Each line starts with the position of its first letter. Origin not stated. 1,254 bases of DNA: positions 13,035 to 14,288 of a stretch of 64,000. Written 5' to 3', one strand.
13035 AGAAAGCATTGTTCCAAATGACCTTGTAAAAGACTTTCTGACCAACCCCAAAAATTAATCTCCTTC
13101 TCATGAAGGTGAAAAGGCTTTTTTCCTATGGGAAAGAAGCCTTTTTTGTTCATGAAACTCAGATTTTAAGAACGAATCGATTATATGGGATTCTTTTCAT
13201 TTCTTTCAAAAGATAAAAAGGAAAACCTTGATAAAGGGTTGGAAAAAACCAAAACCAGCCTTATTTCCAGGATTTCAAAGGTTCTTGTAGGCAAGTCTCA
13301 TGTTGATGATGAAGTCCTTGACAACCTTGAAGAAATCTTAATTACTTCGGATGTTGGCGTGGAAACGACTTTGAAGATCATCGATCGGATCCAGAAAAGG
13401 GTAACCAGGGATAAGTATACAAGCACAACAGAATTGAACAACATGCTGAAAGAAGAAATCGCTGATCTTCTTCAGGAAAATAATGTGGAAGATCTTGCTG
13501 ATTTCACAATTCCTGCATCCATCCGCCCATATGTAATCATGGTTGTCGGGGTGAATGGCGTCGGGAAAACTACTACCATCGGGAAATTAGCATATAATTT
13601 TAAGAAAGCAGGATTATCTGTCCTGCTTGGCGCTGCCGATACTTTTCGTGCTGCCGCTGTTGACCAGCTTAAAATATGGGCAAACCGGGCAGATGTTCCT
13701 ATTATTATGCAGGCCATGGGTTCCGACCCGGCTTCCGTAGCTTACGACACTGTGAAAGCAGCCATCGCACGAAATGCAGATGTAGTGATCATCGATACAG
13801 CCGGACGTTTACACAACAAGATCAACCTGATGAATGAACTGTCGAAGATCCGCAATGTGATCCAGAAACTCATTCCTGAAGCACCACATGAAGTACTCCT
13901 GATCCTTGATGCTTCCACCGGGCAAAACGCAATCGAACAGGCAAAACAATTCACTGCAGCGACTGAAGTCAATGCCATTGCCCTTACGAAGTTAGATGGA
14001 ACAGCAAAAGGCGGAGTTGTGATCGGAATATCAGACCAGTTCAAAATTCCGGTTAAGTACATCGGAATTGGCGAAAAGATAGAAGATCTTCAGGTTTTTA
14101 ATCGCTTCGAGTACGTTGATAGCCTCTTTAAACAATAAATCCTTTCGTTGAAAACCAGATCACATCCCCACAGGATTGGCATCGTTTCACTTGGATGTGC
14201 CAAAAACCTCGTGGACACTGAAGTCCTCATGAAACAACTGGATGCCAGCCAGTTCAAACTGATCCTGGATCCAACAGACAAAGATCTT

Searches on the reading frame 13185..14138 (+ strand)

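Call 16: search_protein_families(library=pfam, proteins=[window:13185-14138:+], max_evalue=0.0001)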
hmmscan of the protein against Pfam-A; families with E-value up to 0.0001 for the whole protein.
window:13185-14138:+ (317 aa): 6 families
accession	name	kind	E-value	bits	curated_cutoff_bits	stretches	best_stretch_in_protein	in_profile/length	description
PF00448.28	SRP54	-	2e-75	253.2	22.7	1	115-315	1-195/196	SRP54-type protein, GTPase domain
PF02881.24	SRP54_N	-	9.2e-16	58.3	22.4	1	27-92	2-75/75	SRP54-type protein, helical bundle domain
PF13401.12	AAA_22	-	8.5e-06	26.5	27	0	116-225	6-110/130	AAA domain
PF13671.12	AAA_33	-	1.4e-05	25.8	27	0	117-212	1-84/143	AAA domain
PF13604.12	AAA_30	-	1.7e-05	25.1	27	1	117-211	20-102/191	AAA domain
PF13191.12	AAA_16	-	2.9e-05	25.1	32.6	1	112-242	21-139/167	AAA ATPase domain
